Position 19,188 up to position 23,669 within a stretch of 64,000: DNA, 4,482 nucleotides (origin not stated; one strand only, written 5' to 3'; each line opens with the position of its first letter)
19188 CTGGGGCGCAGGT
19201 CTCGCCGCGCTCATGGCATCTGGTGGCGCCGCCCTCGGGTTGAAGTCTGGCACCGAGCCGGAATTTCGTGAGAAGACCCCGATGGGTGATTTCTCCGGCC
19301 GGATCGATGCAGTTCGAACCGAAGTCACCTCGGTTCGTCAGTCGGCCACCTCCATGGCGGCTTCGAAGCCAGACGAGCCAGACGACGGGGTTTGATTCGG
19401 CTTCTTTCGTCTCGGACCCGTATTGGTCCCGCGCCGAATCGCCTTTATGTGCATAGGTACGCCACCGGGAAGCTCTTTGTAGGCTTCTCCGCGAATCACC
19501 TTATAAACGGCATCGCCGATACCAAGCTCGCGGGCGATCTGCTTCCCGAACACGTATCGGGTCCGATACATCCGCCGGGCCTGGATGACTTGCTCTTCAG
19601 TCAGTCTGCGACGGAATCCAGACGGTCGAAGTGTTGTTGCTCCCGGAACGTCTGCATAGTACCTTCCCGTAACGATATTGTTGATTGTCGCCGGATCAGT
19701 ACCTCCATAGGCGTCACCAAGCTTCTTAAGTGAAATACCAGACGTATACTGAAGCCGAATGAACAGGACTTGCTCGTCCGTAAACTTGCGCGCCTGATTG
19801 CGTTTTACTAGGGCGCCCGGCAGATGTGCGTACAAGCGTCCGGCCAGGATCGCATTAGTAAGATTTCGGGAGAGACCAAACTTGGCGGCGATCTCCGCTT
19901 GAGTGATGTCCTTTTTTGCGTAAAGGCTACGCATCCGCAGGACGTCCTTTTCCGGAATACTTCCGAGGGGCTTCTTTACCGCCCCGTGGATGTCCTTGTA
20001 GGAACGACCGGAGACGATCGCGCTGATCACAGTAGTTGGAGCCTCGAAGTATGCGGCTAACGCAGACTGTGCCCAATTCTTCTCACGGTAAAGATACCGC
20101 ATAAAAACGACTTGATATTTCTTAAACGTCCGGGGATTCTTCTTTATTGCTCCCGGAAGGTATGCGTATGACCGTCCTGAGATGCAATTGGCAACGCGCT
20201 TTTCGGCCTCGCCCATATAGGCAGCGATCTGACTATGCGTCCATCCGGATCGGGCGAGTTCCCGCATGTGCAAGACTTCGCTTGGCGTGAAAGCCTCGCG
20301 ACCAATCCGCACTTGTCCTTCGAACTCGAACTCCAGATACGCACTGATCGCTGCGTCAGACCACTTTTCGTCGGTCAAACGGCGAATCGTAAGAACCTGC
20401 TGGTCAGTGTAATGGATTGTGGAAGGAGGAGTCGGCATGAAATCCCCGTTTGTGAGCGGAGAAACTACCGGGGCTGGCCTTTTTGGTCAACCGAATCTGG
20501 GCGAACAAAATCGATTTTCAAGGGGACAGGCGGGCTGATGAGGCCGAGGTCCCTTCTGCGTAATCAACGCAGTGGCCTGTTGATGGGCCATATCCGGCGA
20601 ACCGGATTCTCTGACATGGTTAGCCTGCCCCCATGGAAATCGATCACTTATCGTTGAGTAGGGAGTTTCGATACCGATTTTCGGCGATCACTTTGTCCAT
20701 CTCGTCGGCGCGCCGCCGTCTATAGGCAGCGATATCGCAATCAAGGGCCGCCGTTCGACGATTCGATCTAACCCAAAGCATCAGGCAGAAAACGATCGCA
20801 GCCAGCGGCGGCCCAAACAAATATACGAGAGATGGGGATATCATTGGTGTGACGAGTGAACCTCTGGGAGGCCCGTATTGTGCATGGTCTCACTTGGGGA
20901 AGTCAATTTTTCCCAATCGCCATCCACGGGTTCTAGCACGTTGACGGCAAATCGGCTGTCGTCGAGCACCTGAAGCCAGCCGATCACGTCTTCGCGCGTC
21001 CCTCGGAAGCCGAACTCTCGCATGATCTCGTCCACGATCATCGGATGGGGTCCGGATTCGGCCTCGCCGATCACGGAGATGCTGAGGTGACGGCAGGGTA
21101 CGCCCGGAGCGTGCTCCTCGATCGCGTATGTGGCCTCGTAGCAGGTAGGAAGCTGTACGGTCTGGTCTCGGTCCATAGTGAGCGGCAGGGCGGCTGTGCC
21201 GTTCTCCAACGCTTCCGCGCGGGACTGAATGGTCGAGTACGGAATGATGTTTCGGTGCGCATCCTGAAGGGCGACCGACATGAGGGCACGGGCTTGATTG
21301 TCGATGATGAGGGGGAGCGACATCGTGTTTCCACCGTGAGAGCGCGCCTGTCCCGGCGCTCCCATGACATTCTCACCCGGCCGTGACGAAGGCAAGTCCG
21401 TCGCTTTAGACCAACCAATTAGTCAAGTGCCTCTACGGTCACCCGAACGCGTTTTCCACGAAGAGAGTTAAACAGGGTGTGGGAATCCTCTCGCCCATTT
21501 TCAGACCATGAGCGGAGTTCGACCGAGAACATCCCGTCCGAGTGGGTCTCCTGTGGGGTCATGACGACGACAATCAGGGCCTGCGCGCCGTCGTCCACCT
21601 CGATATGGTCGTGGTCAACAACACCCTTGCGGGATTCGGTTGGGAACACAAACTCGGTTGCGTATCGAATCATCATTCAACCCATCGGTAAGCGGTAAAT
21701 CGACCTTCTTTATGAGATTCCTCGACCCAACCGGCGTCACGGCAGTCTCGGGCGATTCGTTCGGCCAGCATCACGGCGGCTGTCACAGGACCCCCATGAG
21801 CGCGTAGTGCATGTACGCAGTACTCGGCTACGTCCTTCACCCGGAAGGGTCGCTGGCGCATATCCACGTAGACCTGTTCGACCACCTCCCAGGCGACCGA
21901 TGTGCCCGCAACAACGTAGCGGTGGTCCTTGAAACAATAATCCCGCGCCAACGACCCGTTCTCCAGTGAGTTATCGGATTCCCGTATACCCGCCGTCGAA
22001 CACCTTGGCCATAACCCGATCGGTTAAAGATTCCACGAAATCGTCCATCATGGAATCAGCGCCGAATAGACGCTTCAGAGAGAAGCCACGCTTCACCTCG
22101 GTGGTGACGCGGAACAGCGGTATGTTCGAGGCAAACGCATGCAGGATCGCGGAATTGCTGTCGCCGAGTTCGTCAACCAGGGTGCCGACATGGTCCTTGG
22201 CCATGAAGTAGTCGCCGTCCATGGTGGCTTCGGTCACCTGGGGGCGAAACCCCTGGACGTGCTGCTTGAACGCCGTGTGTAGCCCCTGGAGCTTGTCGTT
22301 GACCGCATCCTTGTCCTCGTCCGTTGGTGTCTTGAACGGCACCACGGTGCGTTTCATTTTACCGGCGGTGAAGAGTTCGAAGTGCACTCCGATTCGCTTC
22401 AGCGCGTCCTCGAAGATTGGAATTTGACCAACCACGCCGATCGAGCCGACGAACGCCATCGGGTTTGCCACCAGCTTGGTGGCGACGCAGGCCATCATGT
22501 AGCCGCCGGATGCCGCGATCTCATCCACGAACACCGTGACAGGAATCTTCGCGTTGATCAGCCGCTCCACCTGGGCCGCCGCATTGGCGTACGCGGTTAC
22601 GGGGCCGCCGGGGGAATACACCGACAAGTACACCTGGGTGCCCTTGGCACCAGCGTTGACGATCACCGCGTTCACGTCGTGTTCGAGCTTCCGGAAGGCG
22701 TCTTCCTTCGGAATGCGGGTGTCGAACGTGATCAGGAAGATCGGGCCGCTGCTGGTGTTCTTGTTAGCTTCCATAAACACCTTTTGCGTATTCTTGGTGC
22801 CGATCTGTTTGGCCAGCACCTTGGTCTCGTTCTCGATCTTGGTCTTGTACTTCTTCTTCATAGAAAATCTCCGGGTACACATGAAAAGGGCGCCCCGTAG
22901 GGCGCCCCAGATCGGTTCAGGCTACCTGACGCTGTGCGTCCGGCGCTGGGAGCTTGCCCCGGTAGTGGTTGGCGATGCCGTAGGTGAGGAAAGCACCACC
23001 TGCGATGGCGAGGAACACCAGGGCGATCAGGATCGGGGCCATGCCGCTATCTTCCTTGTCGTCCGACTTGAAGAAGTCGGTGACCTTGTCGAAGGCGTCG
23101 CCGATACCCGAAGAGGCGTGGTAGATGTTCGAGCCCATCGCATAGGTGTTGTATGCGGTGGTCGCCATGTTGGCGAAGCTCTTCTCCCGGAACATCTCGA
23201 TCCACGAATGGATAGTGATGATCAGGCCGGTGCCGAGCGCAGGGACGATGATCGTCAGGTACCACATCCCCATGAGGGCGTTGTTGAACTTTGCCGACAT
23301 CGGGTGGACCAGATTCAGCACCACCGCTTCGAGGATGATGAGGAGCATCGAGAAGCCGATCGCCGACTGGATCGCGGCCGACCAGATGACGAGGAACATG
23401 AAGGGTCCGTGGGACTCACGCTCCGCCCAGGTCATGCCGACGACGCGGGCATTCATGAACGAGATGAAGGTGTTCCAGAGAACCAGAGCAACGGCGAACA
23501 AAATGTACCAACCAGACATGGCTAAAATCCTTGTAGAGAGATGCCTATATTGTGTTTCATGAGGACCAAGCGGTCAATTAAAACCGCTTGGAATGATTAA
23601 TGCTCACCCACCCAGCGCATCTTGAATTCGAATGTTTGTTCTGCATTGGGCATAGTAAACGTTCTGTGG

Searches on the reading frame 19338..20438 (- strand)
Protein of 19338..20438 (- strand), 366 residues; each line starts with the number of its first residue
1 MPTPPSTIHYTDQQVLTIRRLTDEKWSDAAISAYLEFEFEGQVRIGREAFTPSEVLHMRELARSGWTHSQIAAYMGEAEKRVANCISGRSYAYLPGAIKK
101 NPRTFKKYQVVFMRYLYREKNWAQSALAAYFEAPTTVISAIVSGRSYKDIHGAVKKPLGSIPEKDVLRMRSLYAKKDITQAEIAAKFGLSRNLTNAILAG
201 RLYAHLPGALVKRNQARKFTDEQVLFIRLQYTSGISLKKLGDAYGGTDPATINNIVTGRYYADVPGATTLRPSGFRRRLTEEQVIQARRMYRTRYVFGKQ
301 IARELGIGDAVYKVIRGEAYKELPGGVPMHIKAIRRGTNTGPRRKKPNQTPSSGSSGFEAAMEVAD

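Call 12: search_protein_families(library=pfam, proteins=[window:19338-20438:-], max_evalue=0.01)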
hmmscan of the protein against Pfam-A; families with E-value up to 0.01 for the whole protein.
window:19338-20438:- (366 aa): 6 families
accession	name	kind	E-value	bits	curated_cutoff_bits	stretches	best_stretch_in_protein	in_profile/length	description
PF04545.22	Sigma70_r4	-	1.7e-07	31.1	24.1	1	163-191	9-34/50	Sigma-70, region 4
PF01381.28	HTH_3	-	5.8e-06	26.7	23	0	171-192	3-24/55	Helix-turn-helix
PF13384.12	HTH_23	-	0.00026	21.2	24.6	0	167-192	6-32/50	Homeodomain-like domain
PF02796.21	HTH_7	-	0.00056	20.4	23.8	0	163-191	8-35/45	Helix-turn-helix domain of resolvase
PF08281.18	Sigma70_r4_2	-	0.0019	18.2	25.7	0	64-83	25-44/54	Sigma-70, region 4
PF13412.12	HTH_24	-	0.0023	17.9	21.9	0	170-198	10-38/48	Winged helix-turn-helix DNA-binding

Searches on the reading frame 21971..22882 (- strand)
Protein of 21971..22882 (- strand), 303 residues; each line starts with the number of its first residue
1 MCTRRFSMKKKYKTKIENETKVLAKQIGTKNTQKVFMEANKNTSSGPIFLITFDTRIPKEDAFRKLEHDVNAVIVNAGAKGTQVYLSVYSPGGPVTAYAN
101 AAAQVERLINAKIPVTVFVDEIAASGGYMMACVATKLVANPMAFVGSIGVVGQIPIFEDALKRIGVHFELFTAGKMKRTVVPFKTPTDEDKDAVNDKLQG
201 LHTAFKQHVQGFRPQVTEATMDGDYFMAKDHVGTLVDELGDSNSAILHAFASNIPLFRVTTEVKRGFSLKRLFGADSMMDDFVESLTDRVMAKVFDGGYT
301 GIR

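Call 12: search_protein_families(library=pfam, proteins=[window:21971-22882:-], max_evalue=0.01)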
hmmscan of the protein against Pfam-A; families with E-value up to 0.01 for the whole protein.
window:21971-22882:- (303 aa): 4 families
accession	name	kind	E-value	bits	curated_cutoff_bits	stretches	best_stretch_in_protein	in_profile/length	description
PF01343.23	Peptidase_S49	-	2.9e-30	105.7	24.9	1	110-248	4-146/154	Peptidase family S49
PF08496.15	Peptidase_S49_N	-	2.1e-06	28.3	27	1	12-104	57-146/147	Peptidase family S49 N-terminal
PF25145.1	NfeD1b_N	-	6e-05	23.1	40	1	80-152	30-99/189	NfeD1b, N-terminal domain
PF01972.22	SDH_protease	-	0.0023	17.4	31.3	1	79-149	89-156/286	ClpP-like SDH-type serine proteinase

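Call 74: find_related_loci(query=window:21971-22882:-, collection=viral_contigs, flank=10000)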
Query window:21971-22882:- (303 aa) in viral_contigs; peptide patterns used: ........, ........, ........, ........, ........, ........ (x = any residue, [..] = any of these).
23 stretches matched a pattern; 3 encode a relative of the query (tblastn E <= 1e-3); 3 distinct loci.
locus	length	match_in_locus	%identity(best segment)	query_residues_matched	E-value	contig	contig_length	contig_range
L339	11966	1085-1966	48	5-303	6e-87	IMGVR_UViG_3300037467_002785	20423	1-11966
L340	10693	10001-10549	40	66-247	9e-36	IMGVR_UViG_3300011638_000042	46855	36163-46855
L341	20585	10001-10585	34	66-259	5e-30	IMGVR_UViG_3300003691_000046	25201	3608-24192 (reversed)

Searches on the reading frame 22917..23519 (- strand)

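Call 12: search_protein_families(library=pfam, proteins=[window:22917-23519:-], max_evalue=0.01)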
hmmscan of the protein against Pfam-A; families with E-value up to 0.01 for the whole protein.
window:22917-23519:- (200 aa): 0 families

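Call 23: search_protein_families(library=phrogs, proteins=[window:22917-23519:-], max_evalue=0.001)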
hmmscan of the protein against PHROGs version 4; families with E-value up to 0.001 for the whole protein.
window:22917-23519:- (200 aa): 1 family
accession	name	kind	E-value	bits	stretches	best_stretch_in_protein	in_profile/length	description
phrog_37671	-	unknown function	1e-46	160.2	1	8-193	2-190/196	-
